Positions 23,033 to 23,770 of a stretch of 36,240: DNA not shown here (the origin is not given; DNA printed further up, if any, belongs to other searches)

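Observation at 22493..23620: P-loop kinase-like domain fused in frame to the prohead protease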

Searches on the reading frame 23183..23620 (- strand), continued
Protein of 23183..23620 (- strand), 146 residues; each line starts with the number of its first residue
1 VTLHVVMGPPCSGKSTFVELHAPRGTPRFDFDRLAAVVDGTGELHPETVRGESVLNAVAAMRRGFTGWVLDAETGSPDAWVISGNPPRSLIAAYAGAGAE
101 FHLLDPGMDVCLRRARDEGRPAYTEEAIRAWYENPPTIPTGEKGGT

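Call 41: get_annotated_region(hit=H16, flank=3000)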
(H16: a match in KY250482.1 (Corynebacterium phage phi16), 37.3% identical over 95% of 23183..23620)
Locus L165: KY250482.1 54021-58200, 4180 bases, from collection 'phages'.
description: Corynebacterium phage phi16, complete genome.
organism: Corynebacterium phage phi16 (NCBI taxid 1927022)
taxonomy: Viruses; Duplodnaviria; Heunggongvirae; Uroviricota; Caudoviricetes
host: Corynebacterium glutamicum ATCC 21792; source: -; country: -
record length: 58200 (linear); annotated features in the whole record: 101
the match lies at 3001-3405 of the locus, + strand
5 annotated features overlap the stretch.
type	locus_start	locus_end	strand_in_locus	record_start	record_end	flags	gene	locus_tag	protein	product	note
CDS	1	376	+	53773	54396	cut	-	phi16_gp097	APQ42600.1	hypothetical protein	ORF97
CDS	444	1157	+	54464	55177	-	-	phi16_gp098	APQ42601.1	hypothetical protein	ORF98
CDS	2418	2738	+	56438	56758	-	-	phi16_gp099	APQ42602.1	hypothetical protein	ORF99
CDS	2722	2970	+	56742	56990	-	-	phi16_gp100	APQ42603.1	hypothetical protein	ORF100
CDS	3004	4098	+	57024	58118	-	-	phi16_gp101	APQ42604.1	putative ATPase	ORF101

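Call 42: find_homologous_proteins(query=A2, max_evalue=0.001)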
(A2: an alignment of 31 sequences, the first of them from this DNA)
Query A2 (31 sequences) (141 aa, profile of the alignment): 465 proteins with E <= 0.001 among 8000 candidates; the best 120 are listed.
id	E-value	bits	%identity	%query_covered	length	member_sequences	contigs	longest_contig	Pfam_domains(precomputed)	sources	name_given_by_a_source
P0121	3.7e-42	162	41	98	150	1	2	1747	PF13671.13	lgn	-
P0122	6.4e-41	158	40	96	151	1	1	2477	PF13671.13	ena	-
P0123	2.2e-40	156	42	98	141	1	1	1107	-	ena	-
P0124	4.5e-40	155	45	96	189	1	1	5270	PF13671.13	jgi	jgi:predicted kinase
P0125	5.0e-40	155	38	99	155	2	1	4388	PF13671.13,PF13238.13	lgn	-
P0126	5.8e-40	154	41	97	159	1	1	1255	-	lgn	-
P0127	7.3e-40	154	41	97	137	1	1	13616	PF13671.13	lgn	-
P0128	8.3e-40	154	46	96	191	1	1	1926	PF13671.13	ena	-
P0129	1.8e-39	153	37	94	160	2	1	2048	PF13671.13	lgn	-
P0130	3.3e-39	152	43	99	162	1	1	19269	-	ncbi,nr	ncbi:MAG: ATP-binding protein [Planctomycetes bacterium]|nr:ATP-binding protein [Planctomycetota bac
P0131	4.9e-39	151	44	96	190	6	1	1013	PF13671.13,PF26207.1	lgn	-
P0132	9.0e-39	151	37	94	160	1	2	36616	PF13671.13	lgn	-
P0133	1.0e-38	150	37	92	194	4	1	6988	-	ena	-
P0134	1.6e-38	150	42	96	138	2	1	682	PF13671.13,PF13238.13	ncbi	-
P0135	1.8e-38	150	42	96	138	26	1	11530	PF13671.13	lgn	-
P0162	8.8e-37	144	39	92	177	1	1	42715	PF13671.13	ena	-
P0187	8.7e-35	138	38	96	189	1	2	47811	PF26207.1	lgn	-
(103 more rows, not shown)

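Call 43: find_encoding_contigs(protein=P0132, flank=6000, max_places=2)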
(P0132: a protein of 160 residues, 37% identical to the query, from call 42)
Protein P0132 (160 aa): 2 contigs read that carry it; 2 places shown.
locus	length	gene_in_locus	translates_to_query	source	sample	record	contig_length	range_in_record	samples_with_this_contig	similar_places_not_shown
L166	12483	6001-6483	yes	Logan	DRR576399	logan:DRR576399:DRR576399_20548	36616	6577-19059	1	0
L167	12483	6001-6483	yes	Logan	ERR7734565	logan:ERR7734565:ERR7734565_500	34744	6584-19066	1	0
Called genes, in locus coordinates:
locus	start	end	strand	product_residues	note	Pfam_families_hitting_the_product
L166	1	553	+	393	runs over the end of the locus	PF00772:DnaB, PF13481:AAA_25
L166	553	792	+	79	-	-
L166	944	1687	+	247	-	-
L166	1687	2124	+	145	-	-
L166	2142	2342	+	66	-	-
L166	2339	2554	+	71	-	-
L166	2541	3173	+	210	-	-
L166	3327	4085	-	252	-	PF09851:SHOCT (weak)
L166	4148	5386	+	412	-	PF02195:ParB_N, PF01555:N6_N4_Mtase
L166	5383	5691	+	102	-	-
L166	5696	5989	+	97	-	PF01844:HNH (faint)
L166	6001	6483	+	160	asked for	PF13671:AAA_33 (weak)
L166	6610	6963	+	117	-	PF23931:Terminase_6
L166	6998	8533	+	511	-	-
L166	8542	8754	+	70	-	-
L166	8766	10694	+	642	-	PF04860:Phage_portal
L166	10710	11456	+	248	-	PF04586:Peptidase_S78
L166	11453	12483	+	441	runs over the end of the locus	PF05065:Phage_capsid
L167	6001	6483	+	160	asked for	PF13671:AAA_33 (weak)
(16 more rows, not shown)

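Call 44: find_encoding_contigs(protein=P0162, flank=6000, max_places=2)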
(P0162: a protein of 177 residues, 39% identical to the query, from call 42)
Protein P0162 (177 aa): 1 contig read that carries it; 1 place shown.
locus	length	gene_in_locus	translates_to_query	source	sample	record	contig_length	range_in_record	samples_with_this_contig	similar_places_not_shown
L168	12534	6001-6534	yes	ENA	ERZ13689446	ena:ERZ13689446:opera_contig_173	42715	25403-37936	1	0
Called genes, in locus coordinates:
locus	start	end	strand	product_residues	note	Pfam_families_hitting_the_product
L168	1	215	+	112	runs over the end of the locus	-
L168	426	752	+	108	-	-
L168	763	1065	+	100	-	-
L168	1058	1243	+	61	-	-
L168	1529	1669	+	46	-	-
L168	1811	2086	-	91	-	-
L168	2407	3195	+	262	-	-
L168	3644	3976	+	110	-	-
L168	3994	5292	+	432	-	PF04860:Phage_portal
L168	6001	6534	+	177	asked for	PF13671:AAA_33 (weak)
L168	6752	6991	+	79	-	PF04586:Peptidase_S78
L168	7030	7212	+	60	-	-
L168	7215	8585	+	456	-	-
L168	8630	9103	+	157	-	-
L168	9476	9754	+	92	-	-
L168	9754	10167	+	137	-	-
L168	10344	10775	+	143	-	-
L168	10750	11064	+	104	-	-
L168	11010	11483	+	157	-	-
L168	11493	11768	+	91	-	-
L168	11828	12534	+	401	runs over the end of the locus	PF10145:PhageMin_Tail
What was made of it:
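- One low-quality contig shows the kinase and a protease fragment as separate calls (L168; call 44).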

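Call 45: find_encoding_contigs(protein=P0187, flank=6000, max_places=2)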
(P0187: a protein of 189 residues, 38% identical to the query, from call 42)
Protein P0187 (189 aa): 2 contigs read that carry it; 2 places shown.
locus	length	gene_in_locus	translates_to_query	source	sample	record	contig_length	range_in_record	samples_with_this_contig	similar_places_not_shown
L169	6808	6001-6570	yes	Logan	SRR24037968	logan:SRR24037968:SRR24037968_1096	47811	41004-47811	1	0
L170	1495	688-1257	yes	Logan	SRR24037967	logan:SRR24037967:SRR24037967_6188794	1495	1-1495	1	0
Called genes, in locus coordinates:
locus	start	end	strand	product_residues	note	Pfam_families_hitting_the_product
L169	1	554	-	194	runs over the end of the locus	-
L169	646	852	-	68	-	-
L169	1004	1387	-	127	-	-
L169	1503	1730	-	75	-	-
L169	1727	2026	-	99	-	PF02599:CsrA (faint)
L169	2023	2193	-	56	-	-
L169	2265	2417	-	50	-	-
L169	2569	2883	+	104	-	PF14549:P22_Cro, PF15943:YdaS_toxin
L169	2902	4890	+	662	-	PF08707:PriCT_2, PF13481:AAA_25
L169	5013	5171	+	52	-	-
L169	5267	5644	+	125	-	-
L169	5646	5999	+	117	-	PF01844:HNH (weak)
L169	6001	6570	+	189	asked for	PF26207:Phage_phiTE_015 (weak)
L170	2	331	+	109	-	?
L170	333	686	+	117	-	PF01844:HNH (weak)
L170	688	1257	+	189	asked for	PF26207:Phage_phiTE_015 (weak)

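Call 51: search_dna_similar(query=window:23183-23620:-, collection=phages, mode=protein, max_rows=40, max_evalue=0.001, rows=spread)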
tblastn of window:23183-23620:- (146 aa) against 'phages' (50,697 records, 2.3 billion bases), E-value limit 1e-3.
Records with a match: 73; places in all: 74; records where one place covers at least 80% of the query: 73.
Best place of each record, by identity: <60% 73.
By first word of the organism name: Mycobacterium 27; Corynebacterium 17; Lactobacillus 13; Gordonia 9; Lacticaseibacillus 5; Rhodococcus 2.
By host as written in the record: Mycobacterium smegmatis mc2 155 9; Gordonia terrae 3612 5; Corynebacterium glutamicum ATCC13032 4; Gordonia neofelifaecis NRRL 59395 3; Lactobacillus rhamnosus 3; Brevibacterium flavum CCM251 2; Mycobacterium abscessus GD43A 2; Mycobacterium sp. 2; and 39 more.
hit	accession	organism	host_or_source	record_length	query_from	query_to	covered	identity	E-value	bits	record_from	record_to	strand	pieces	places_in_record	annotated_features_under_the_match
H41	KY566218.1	Corynebacterium phage LGCM-VI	Corynebacterium pseudotuberculosis 31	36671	1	144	99%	51.0%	8e-41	149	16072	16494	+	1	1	capsid and scaffold protein | portal protein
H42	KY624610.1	Corynebacterium phage LGCM-V3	Corynebacterium pseudotuberculosis ...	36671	1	144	99%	51.0%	8e-41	149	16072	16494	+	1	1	capsid and scaffold protein | portal protein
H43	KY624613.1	Corynebacterium phage LGCM-V5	Corynebacterium pseudotuberculosis ...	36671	1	144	99%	51.0%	8e-41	149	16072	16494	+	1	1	capsid and scaffold protein | portal protein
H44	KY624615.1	Corynebacterium phage LGCM-V8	Corynebacterium pseudotuberculosis ...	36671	1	144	99%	51.0%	8e-41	149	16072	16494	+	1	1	capsid and scaffold protein | portal protein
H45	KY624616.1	Corynebacterium phage LGCM-V9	Corynebacterium pseudotuberculosis ...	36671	1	144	99%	51.0%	8e-41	149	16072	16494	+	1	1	capsid and scaffold protein | portal protein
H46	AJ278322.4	Corynebacterium phage BFK20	Brevibacterium flavum CCM251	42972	3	145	98%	45.5%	4e-36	136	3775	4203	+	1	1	ORF5: gp5, head maturation protease | ORF4: gp4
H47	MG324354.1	Corynebacterium phage phi674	Corynebacterium glutamicum ATCC13032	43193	1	139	95%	46.2%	2e-33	128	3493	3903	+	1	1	putative head maturation protease | putative portal protein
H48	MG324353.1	Corynebacterium phage phi673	Corynebacterium glutamicum ATCC13032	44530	1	139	95%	46.2%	6e-33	127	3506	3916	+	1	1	putative head maturation protease | putative portal protein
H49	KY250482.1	Corynebacterium phage phi16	Corynebacterium glutamicum ATCC 21792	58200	1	139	95%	37.3%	2e-11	66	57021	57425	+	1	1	putative ATPase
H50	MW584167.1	Mycobacterium phage prophiGD43A-5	Mycobacterium abscessus GD43A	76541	1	140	96%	35.7%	3e-14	74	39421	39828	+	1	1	78: polynucleotide kinase | 77: hypothetical protein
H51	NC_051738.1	Mycobacterium phage ThulaThula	Mycobacterium smegmatis mc2 155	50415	1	132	90%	35.3%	6e-13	70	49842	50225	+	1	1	80: terminase small subunit | 79: HNH endonuclease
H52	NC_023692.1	Mycobacterium phage BigNuz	Mycobacterium smegmatis mc2 155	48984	1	139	95%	33.1%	2e-12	69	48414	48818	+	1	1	82: terminase small subunit | 81: HNH endonuclease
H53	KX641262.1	Mycobacterium phage Nazo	Mycobacterium smegmatis mc2 155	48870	1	139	95%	33.1%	2e-12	69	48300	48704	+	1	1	83: polynucleotide kinase | 82: HNH endonuclease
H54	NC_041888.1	Mycobacterium phage Tortellini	Mycobacterium smegmatis mc2 155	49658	1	134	92%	34.3%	2e-14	74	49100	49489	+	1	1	terminase small subunit | HNH endonuclease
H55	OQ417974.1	Mycobacterium phage prophiCCUG48898T-1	Mycobacterium abscessus CCUG48898T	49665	1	134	92%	34.3%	2e-13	71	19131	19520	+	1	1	37: polynucleotide kinase | 36: HNH endonuclease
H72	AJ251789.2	Lactobacillus phage A2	Lactobacillus casei ATCC 393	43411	1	122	84%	26.6%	5e-7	53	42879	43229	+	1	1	small terminase subunit | hypothetical protein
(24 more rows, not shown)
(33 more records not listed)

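Call 52: get_annotated_region(hit=H72, flank=2500)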
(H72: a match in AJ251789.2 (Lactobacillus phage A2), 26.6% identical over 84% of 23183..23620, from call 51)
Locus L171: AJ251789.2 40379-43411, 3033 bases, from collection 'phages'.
description: Lactobacillus casei bacteriophage A2 complete genome.
organism: Lactobacillus phage A2 (NCBI taxid 51369)
taxonomy: Viruses; Duplodnaviria; Heunggongvirae; Uroviricota; Caudoviricetes; Ashduovirus; Ashduovirus A2
host: Lactobacillus casei ATCC 393; source: -; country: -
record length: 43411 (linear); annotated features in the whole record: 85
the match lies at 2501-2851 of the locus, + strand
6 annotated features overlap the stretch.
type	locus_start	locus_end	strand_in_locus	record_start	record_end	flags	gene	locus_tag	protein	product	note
CDS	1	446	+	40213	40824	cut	-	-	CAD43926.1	hypothetical protein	ORF56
CDS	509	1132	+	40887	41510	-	-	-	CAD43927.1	putative endodeoxyribonuclease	ORF57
CDS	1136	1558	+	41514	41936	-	-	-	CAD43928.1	hypothetical protein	ORF58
CDS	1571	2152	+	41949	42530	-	-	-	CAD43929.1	hypothetical protein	ORF59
CDS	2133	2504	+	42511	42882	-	-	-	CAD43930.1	hypothetical protein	ORF60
CDS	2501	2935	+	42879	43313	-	-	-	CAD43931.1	small terminase subunit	ORF61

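Call 59: search_protein_families(library=pfam, proteins=[L171:2133-2501:+, L171:2501-2932:+, L165:3004-4095:+, L164:2615-3001:+, L164:3001-3447:+, P0187, P0132], max_evalue=0.01)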
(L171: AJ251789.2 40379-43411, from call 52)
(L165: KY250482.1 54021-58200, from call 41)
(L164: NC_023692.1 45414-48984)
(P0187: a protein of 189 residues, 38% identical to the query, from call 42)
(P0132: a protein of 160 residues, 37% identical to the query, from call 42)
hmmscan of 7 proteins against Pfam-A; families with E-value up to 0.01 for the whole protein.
L171:2133-2501:+ (123 aa): 0 families

L171:2501-2932:+ (144 aa): 3 families
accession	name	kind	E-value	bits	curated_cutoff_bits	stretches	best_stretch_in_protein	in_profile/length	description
PF13671.12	AAA_33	-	8.2e-08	33.1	27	1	4-116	2-121/143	AAA domain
PF13207.12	AAA_17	-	0.0044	17.7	27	0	7-116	1-128/136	AAA domain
PF13238.12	AAA_18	-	0.0092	16.9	29.4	0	5-114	2-112/128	AAA domain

L165:3004-4095:+ (364 aa): 2 families
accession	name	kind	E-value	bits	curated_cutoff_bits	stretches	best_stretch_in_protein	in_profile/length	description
PF22740.1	PapZ_C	-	8.9e-20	71.5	27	1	141-245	5-118/121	RapZ C-terminal domain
PF13671.12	AAA_33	-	4.3e-06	27.5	27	1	2-46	1-46/143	AAA domain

L164:2615-3001:+ (129 aa): 0 families

L164:3001-3447:+ (149 aa): 2 families
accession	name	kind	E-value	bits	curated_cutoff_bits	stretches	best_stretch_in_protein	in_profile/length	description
PF13671.12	AAA_33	-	5e-07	30.5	27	1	3-68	1-67/143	AAA domain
PF13238.12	AAA_18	-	0.0031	18.4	29.4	1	5-96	2-94/128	AAA domain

P0187 (189 aa): 1 family
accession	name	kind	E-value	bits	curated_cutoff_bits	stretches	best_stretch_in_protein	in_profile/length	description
PF13671.12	AAA_33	-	0.0016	19.2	27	1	5-48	2-46/143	AAA domain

P0132 (160 aa): 1 family
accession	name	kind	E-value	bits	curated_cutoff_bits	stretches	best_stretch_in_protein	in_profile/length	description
PF13671.12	AAA_33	-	6.9e-07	30.1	27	1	5-117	3-121/143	AAA domain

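Call 64: search_protein_families(library=padloc, proteins=[window:23183-23620:-], max_evalue=0.01)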
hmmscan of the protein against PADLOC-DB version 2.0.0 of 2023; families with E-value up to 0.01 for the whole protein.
window:23183-23620:- (146 aa): 0 families

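Call 75: search_protein_representatives(alignment_id=A2)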
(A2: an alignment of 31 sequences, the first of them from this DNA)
Query: 31 sequences, 138 profile positions. Proteins with E-value up to 0.001 (for the whole library): 2689; up to 1e-10: 1251; up to 1e-30: 96. The best 150 are listed.
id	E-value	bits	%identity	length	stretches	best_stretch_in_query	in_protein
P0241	3.4e-60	218.4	-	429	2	2-132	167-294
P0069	1.1e-57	210.3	-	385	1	1-137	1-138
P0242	1.7e-52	193.4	-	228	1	1-137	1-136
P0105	2.8e-51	189.5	-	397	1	1-137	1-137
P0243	1.3e-41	158.1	-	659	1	2-137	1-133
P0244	4.3e-41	156.5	-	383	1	1-131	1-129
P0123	6.9e-41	155.8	-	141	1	1-135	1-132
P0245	4.2e-39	150.0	-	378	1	2-131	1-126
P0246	5.1e-39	149.8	-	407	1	2-137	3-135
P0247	6.5e-39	149.4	-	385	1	2-137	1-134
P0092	8.7e-39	149.0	-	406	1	1-136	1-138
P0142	1.4e-38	148.3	-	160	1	1-137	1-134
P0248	3.3e-38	147.1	-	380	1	1-137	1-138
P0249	4.8e-38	146.6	-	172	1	3-133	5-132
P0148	6.5e-38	146.2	-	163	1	2-136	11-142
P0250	7.1e-38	146.1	-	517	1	2-137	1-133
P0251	7.9e-38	145.9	-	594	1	2-137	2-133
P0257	2.2e-36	141.2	-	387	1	2-137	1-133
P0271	2.6e-35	137.7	-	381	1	3-137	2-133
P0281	4.2e-34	133.8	-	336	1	2-131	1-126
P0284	1.3e-33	132.2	-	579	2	1-137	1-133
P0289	4.6e-33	130.5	-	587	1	1-137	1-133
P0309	1.2e-31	125.9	-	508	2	1-131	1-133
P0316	3.5e-31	124.4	-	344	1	3-132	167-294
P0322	3.4e-30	121.2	-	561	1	2-137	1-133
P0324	5.1e-30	120.6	-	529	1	3-137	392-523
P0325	5.3e-30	120.6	-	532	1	3-137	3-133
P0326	5.6e-30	120.5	-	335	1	1-130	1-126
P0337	1.7e-29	118.9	-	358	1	2-134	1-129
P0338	1.7e-29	118.9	-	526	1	1-134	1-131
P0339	1.9e-29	118.7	-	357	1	2-132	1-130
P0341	2.3e-29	118.5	-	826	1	1-137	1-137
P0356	8.4e-29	116.7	-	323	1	2-133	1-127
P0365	6.4e-28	113.8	-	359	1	3-131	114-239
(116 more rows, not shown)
